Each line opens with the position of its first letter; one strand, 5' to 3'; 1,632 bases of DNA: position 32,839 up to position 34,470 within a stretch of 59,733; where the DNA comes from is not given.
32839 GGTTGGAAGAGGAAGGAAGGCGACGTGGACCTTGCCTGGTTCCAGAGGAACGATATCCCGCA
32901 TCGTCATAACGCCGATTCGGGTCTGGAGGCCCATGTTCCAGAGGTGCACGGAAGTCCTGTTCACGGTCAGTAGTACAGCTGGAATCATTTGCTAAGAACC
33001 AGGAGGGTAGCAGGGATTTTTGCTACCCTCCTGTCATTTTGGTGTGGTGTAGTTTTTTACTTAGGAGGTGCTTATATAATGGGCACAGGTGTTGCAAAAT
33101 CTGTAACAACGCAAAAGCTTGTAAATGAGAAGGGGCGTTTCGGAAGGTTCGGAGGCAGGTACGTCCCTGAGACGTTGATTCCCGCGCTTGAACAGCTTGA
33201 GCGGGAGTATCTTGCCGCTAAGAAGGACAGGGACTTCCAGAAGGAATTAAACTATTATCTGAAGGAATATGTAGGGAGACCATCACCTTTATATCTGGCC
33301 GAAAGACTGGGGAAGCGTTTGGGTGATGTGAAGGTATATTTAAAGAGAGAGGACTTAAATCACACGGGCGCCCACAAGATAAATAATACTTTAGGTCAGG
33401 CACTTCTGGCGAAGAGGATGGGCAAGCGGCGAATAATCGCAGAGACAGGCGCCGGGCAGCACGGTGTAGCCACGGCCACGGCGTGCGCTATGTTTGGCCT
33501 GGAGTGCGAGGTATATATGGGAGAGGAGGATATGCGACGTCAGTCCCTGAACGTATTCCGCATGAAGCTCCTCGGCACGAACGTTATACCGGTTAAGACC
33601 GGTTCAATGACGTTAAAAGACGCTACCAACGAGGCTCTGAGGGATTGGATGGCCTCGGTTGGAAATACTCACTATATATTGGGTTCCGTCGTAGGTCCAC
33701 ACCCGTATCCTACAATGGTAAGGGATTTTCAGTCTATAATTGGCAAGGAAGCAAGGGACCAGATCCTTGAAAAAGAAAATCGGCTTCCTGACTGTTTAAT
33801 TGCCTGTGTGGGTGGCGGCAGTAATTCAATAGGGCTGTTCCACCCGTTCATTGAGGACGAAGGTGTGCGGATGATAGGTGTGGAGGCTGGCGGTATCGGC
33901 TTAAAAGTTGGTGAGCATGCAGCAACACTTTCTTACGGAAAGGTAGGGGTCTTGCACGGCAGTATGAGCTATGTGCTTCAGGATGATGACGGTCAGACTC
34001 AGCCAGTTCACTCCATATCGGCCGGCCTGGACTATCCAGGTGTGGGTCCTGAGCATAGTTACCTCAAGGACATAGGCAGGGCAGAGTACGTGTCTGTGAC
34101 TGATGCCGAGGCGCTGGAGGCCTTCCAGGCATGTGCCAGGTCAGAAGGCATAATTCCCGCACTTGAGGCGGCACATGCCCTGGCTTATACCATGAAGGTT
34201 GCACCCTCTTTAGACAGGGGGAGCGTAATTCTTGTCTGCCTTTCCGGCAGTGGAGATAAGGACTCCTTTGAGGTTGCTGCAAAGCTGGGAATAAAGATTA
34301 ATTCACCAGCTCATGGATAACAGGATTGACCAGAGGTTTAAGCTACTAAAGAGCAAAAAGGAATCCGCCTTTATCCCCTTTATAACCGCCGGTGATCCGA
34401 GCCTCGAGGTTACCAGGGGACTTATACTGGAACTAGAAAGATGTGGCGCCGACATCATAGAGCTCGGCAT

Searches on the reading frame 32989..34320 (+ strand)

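Call 6: search_protein_families(library=ncbifam, proteins=[window:32989-34320:+], max_evalue=0.00001)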
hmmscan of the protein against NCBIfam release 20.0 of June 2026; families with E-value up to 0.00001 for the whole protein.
window:32989-34320:+ (443 aa): 19 families
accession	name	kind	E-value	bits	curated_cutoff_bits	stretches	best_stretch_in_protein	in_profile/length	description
NF010376.0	PRK13803.1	equivalog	2.3e-198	660.8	819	1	37-426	199-588/600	bifunctional phosphoribosylanthranilate isomerase/tryptophan synthase subunit beta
TIGR00263.1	trpB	equivalog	1.2e-191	636.8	392.45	1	49-431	1-383/385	tryptophan synthase subunit beta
NF010375.0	PRK13802.1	equivalog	2.6e-147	491.8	1386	1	35-427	263-667/695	bifunctional indole-3-glycerol phosphate synthase/tryptophan synthase subunit beta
NF009057.0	PRK12391.1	equivalog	4.1e-57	193.7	366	1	94-425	75-418/441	TrpB-like pyridoxal phosphate-dependent enzyme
TIGR01415.1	trpB_rel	hypoth_equivalog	3.5e-54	184.1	518.85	1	86-425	57-408/419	TrpB-like pyridoxal phosphate-dependent enzyme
NF006390.0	PRK08639.1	equivalog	4.4e-13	49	421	1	97-302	24-214/418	threonine ammonia-lyase IlvA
TIGR02079.1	THD1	equivalog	2.4e-12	46.4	440.55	1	95-302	13-206/410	threonine ammonia-lyase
NF005292.0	PRK06815.1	equivalog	5.2e-12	45.4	371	1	97-210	20-129/320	threonine/serine dehydratase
NF006094.0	PRK08246.1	subfamily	2.3e-11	43.7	331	1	99-301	24-201/310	serine/threonine dehydratase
NF006050.0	PRK08197.1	equivalog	2.9e-08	32.9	303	0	99-294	81-258/406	threonine synthase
NF005147.0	PRK06608.1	equivalog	8.1e-08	31.4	380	1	91-181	18-107/339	serine/threonine dehydratase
NF052482.1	sulfolyase_CuyA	equivalog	9.6e-08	31.2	450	1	93-231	10-155/332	D-cysteate sulfo-lyase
NF008735.0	PRK11761.1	equivalog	1.1e-07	31.5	413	0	91-204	6-117/296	cysteine synthase CysM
NF052537.1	CoM_syn_XcbE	exception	1.6e-07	30.9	450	1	95-231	12-151/322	coenzyme M biosynthesis enzyme XcbE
TIGR03945.1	PLP_SbnA_fam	equivalog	1.2e-06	27.8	349.95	0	113-204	21-112/304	2,3-diaminopropionate biosynthesis protein SbnA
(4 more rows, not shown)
